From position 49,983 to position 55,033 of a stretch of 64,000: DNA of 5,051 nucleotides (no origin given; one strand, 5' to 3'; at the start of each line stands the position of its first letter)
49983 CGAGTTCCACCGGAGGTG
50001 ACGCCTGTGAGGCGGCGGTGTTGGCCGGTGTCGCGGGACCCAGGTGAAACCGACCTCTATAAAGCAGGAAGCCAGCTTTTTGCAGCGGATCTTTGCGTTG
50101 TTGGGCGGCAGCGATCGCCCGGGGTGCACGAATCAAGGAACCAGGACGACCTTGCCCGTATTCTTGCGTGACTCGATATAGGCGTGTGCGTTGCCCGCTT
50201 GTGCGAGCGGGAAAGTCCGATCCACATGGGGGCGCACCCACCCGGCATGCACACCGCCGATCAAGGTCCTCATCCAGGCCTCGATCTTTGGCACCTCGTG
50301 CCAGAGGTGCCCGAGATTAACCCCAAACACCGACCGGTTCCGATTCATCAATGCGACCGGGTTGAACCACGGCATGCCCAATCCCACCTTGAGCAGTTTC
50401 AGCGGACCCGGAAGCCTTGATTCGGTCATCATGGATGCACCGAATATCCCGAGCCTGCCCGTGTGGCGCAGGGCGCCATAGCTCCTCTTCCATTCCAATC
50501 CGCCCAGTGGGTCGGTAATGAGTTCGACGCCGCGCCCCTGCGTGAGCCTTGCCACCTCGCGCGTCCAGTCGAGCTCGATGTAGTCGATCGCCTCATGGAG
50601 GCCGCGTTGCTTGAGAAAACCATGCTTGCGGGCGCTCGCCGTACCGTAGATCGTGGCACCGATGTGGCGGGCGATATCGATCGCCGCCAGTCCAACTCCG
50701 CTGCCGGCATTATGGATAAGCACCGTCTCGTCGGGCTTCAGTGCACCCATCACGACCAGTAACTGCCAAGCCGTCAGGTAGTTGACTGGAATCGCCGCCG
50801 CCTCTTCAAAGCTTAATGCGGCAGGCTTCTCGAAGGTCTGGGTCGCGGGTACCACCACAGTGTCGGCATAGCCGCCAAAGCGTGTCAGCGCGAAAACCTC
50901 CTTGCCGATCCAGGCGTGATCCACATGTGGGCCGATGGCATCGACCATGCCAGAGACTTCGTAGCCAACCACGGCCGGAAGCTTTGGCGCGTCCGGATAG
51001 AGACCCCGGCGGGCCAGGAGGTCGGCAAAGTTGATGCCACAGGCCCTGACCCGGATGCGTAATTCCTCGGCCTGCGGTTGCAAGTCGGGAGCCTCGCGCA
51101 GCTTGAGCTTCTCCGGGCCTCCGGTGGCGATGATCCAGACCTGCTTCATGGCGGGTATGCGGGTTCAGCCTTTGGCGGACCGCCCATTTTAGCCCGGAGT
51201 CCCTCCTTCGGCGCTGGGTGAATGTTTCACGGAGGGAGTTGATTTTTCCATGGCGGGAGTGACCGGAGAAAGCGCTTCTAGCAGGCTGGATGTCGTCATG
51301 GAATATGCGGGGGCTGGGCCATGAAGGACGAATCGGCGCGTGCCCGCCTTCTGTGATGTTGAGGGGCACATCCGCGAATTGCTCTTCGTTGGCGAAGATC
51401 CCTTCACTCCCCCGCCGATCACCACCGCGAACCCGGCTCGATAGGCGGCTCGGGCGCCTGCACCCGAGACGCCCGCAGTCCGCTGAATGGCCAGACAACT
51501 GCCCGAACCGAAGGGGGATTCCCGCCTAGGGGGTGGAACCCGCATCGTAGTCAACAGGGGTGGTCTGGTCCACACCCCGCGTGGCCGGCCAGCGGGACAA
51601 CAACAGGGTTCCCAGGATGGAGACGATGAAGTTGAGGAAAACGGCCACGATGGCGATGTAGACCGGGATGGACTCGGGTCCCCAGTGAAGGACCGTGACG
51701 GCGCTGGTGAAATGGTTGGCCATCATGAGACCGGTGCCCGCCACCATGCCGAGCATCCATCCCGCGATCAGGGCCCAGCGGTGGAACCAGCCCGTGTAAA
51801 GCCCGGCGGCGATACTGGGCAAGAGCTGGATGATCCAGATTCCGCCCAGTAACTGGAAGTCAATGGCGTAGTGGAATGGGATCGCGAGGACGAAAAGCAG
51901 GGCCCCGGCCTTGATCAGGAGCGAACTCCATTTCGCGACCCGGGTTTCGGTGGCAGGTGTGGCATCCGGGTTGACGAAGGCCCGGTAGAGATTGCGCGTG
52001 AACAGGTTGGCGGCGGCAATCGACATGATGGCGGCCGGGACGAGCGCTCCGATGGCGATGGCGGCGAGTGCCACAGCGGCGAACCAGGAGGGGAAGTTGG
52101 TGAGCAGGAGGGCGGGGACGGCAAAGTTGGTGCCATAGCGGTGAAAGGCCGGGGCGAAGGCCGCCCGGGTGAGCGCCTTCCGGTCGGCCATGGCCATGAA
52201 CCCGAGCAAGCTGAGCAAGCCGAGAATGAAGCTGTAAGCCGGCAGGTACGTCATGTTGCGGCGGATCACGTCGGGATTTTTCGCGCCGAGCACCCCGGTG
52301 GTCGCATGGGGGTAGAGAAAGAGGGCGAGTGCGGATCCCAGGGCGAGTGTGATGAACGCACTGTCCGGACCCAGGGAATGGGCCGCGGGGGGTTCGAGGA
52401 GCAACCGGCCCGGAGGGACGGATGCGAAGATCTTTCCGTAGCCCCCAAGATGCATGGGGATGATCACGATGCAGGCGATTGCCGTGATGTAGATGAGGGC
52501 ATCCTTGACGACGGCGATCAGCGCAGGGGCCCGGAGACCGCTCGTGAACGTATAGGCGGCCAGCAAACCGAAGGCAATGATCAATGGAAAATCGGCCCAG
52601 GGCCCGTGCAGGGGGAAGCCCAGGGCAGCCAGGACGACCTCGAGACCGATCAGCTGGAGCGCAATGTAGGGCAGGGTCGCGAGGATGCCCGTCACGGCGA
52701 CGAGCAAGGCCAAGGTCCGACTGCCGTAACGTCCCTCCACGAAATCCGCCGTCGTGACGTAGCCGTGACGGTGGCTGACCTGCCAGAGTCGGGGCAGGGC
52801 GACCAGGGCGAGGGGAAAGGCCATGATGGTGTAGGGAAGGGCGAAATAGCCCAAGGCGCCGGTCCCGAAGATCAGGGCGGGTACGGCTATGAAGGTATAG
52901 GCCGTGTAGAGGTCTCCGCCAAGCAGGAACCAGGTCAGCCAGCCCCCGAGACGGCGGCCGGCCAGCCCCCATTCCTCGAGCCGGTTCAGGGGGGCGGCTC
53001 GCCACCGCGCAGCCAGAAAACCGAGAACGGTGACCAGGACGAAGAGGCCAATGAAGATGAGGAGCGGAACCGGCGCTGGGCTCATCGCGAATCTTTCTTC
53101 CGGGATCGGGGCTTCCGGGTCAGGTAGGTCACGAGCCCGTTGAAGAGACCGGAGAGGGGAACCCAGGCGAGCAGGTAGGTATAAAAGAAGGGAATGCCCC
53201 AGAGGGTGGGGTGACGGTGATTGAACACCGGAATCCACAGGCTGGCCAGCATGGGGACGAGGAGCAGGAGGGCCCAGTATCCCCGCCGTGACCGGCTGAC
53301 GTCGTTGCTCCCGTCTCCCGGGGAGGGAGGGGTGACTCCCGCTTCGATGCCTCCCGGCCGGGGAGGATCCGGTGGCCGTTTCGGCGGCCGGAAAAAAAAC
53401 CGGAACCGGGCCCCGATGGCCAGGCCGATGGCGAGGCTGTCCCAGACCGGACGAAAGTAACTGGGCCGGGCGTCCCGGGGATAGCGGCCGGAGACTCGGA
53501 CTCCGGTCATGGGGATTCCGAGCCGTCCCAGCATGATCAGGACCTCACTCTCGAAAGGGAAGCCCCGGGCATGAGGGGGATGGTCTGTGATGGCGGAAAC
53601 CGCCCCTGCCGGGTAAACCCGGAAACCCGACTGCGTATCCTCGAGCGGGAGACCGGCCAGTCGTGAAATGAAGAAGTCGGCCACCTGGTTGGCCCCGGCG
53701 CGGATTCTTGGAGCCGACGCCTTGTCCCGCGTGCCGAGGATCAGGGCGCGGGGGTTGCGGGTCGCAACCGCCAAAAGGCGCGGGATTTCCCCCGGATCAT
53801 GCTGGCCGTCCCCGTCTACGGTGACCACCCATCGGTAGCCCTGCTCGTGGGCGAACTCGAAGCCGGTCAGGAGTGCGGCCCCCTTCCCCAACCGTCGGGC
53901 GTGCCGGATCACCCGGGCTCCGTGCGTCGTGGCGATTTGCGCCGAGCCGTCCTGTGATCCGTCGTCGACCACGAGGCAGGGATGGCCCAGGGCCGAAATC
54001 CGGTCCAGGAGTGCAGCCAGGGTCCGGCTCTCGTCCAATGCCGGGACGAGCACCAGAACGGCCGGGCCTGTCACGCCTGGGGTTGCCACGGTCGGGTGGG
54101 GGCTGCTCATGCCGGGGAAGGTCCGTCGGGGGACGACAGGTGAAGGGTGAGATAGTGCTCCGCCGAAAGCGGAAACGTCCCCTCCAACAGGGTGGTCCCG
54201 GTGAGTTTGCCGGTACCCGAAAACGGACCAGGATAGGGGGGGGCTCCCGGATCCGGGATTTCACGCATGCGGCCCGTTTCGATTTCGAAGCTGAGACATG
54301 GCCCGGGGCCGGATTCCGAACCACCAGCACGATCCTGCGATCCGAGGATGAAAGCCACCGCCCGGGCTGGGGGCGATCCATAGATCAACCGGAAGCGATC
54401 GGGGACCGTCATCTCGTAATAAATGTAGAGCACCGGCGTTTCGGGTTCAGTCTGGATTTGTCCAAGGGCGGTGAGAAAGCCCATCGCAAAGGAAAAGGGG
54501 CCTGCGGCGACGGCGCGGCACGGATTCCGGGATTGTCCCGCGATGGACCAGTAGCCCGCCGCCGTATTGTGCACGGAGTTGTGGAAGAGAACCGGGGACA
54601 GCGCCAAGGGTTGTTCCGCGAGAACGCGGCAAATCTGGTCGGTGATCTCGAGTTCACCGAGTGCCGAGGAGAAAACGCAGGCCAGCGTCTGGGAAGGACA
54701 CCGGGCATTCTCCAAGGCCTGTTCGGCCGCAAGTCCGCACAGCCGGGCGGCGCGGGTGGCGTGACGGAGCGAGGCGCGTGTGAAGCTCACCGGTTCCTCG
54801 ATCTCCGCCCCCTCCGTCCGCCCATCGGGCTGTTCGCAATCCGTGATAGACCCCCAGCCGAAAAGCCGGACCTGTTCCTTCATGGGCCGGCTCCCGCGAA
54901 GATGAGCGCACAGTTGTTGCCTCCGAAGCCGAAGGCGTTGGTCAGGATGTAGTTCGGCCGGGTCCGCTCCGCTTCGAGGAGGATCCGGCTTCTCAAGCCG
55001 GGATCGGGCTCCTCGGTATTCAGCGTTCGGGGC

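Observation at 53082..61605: Eight-gene aryl-polyene-like specialised lipid synthesis and export cluster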

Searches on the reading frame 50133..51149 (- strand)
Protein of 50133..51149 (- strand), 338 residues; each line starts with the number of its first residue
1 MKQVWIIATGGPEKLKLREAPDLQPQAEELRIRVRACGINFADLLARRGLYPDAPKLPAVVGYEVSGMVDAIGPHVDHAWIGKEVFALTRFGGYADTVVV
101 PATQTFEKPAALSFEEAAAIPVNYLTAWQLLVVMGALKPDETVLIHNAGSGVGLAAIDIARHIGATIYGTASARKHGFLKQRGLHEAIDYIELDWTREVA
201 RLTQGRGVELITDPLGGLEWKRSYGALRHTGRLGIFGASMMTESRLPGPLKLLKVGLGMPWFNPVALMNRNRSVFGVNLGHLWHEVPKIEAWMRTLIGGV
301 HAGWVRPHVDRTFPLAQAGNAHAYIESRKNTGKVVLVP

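Call 5: search_protein_families(library=pfam, max_evalue=0.01, proteins=[window:50133-51149:-])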
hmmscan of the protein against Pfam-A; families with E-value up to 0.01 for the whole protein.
window:50133-51149:- (338 aa): 3 families
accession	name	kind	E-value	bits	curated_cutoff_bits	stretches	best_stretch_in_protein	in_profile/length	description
PF00107.32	ADH_zinc_N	-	2.5e-18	66.7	31.8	1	151-293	1-127/129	Zinc-binding dehydrogenase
PF13602.12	ADH_zinc_N_2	-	6.3e-18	66.4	27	1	183-336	2-134/134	Zinc-binding dehydrogenase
PF08240.17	ADH_N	-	1.9e-14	54.2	23.5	1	27-109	2-103/104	Alcohol dehydrogenase GroES-like domain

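Call 6: search_protein_families(library=ncbifam, max_evalue=0.01, proteins=[window:50133-51149:-])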
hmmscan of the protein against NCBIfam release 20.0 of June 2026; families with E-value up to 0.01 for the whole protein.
window:50133-51149:- (338 aa): 25 families
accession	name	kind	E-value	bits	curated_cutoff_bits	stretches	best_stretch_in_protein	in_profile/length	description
TIGR02824.1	quinone_pig3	subfamily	2.5e-68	230.5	296.8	1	1-337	1-324/325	putative NAD(P)H quinone oxidoreductase, PIG3 family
NF008024.0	PRK10754.1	subfamily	6.6e-44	150.3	348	1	3-239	4-241/327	NADPH:quinone reductase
NF041183.1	Pks2_ls1_myc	equivalog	6.1e-32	109.5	2400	1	9-336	1414-1727/2086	sulfolipid-1 biosynthesis phthioceranic/hydroxyphthioceranic acid synthase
TIGR02817.1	adh_fam_1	subfamily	2.1e-24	86.6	284.05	1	22-191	24-202/336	zinc-binding alcohol dehydrogenase family protein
NF010344.0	PRK13771.1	subfamily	8.2e-21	74.3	349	2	91-237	115-255/334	putative alcohol dehydrogenase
NF041172.1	AcrlCoa_red_Thmprot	equivalog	4.9e-18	65.2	500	2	92-237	116-256/334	acryloyl-CoA reductase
TIGR01751.1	crot-CoA-red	equivalog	1.1e-16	60.6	378.55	1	89-195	137-246/398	crotonyl-CoA carboxylase/reductase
TIGR02823.1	oxido_YhdH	subfamily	5.4e-14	51.8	297.25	1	24-238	23-243/324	acrylyl-CoA reductase family protein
NF007489.0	PRK10083.1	equivalog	5.7e-14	51.8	376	1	10-85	7-81/339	Zn-dependent oxidoreductase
NF041097.1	keto_inos_dh_IolM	equivalog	4.2e-13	48.7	450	2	128-213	195-285/389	scyllo-inosose 3-dehydrogenase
TIGR00692.1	tdh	equivalog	7.5e-13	48.2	458.35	1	87-237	112-261/340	L-threonine 3-dehydrogenase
TIGR03451.1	mycoS_dep_FDH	equivalog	2.6e-12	46.2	512.9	2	24-85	23-82/358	S-(hydroxymethyl)mycothiol dehydrogenase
TIGR03989.1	Rxyl_3153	subfamily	2.1e-11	43.7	440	2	23-85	22-83/370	NDMA-dependent alcohol dehydrogenase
NF003808.0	PRK05396.1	equivalog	5.6e-11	41.9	380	1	89-216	116-241/341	L-threonine 3-dehydrogenase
NF047908.1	AldhRedAhr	equivalog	3.5e-10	39.3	470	2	24-85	25-85/335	NADPH-dependent aldehyde reductase Ahr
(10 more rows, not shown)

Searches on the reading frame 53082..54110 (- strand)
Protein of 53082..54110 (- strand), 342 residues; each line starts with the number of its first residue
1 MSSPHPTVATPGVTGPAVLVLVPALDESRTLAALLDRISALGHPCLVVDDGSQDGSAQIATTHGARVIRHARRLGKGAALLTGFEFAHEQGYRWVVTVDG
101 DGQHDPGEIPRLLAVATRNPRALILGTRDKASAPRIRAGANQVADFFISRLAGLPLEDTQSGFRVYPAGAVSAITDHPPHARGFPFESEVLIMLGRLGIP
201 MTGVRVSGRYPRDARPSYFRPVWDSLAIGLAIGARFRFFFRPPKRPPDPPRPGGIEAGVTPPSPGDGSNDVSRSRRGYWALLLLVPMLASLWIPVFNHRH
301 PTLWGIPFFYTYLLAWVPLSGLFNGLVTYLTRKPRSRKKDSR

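Call 5: search_protein_families(library=pfam, max_evalue=0.01, proteins=[window:53082-54110:-])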
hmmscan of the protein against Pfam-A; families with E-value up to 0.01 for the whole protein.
window:53082-54110:- (342 aa): 3 families
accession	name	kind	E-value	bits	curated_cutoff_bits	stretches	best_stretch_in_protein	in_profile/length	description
PF00535.33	Glycos_transf_2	-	3.2e-22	79.7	23.3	1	20-136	2-123/168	Glycosyl transferase family 2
PF11755.13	DUF3311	-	2.1e-10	40.9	30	1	282-334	2-55/61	Protein of unknown function (DUF3311)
PF13641.12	Glyco_tranf_2_3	-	5.1e-06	27.1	27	1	16-175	1-167/230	Glycosyltransferase like family 2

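Call 6: search_protein_families(library=ncbifam, max_evalue=0.01, proteins=[window:53082-54110:-])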
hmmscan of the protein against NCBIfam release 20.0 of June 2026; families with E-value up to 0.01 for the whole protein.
window:53082-54110:- (342 aa): 12 families
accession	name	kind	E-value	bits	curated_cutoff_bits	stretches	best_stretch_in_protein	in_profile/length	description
NF058614.1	PPMAGASynPpgS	equivalog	2.3e-22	79.5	370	1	18-167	2-158/226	polyprenyl-phospho-N-acetylgalactosaminyl synthase PpgS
TIGR04182.1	glyco_TIGR04182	equivalog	3.9e-20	72.4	325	1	18-232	2-214/293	S-layer glycoprotein N-glycosyltransferase AglJ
NF007986.1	PRK10714.1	equivalog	1.1e-10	41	529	1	18-174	8-172/316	undecaprenyl-phosphate 4-deoxy-4-formamido-L-arabinose transferase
TIGR03965.1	mycofact_glyco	equivalog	1.6e-09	37.2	280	1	15-115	73-178/467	mycofactocin biosynthesis glycosyltransferase MftF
NF041391.1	DPhHxTase_Halo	equivalog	2.2e-09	36.6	375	1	26-174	5-153/213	dolichyl-phosphate hexose transferase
NF047588.1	GlcsyltransPgfSStrep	equivalog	3.1e-09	36.5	500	1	31-177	23-170/308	glycosyltransferase PgfS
TIGR04283.1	glyco_like_mftF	equivalog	4.9e-08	32.8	182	1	20-89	3-73/221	TIGR04283 family arsenosugar biosynthesis glycosyltransferase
NF010496.0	PRK13915.1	equivalog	2.9e-06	26.6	262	1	17-79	32-107/307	glucosyl-3-phosphoglycerate synthase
TIGR03469.1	HpnB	hypoth_equivalog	7e-06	25.3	379.25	1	15-123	43-167/386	hopene-associated glycosyltransferase HpnB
NF045692.1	OglycostaseCruG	equivalog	1.3e-05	24.3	600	1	7-119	33-155/386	2'-O-glycosyltransferase CruG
TIGR03937.1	PgaC_IcaA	equivalog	2.9e-05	23.2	422.3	1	15-121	44-155/407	poly-beta-1,6-N-acetyl-D-glucosamine synthase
NF041865.1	EpsU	equivalog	3.9e-05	22.8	700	1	20-104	43-135/394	exopolysaccharide biosynthesis GT2 family glycosyltransferase EpsU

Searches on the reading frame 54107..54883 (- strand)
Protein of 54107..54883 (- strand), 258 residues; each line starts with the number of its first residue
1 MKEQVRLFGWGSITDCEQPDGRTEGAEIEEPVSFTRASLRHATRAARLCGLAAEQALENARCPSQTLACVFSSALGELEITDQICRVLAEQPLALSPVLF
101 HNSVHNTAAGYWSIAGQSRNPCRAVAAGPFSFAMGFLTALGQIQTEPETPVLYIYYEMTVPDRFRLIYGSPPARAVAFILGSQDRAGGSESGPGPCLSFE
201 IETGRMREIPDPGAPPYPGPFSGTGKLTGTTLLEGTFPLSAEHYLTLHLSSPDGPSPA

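Call 5: search_protein_families(library=pfam, max_evalue=0.01, proteins=[window:54107-54883:-])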
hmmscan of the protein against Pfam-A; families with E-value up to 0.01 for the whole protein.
window:54107-54883:- (258 aa): 1 family
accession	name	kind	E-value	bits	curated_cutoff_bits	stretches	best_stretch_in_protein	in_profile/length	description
PF13723.12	Ketoacyl-synt_2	-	2.6e-22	80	25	1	43-184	31-167/223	Beta-ketoacyl synthase, N-terminal domain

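Call 6: search_protein_families(library=ncbifam, max_evalue=0.01, proteins=[window:54107-54883:-])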
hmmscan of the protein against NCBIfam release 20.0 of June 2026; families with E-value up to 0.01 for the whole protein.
window:54107-54883:- (258 aa): 2 families
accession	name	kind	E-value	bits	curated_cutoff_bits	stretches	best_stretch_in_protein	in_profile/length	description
TIGR03150.1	fabF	equivalog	0.0013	17.5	493.75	1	39-127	65-159/407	beta-ketoacyl-ACP synthase II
NF005589.0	PRK07314.1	subfamily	0.0068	15.2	387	1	37-127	66-162/413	beta-ketoacyl-ACP synthase II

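Call 14: search_solved_structures(query=window:54107-54883:-, max_evalue=0.01, show_alignments=2)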
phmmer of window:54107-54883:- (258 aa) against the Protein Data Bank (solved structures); distinct sequences matched with E-value up to 0.01: 2.
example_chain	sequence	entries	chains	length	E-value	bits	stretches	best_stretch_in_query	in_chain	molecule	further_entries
6qsp_B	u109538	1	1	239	2e-08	37.8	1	48-180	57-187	Uncharacterized protein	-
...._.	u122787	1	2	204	0.0046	20.2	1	71-178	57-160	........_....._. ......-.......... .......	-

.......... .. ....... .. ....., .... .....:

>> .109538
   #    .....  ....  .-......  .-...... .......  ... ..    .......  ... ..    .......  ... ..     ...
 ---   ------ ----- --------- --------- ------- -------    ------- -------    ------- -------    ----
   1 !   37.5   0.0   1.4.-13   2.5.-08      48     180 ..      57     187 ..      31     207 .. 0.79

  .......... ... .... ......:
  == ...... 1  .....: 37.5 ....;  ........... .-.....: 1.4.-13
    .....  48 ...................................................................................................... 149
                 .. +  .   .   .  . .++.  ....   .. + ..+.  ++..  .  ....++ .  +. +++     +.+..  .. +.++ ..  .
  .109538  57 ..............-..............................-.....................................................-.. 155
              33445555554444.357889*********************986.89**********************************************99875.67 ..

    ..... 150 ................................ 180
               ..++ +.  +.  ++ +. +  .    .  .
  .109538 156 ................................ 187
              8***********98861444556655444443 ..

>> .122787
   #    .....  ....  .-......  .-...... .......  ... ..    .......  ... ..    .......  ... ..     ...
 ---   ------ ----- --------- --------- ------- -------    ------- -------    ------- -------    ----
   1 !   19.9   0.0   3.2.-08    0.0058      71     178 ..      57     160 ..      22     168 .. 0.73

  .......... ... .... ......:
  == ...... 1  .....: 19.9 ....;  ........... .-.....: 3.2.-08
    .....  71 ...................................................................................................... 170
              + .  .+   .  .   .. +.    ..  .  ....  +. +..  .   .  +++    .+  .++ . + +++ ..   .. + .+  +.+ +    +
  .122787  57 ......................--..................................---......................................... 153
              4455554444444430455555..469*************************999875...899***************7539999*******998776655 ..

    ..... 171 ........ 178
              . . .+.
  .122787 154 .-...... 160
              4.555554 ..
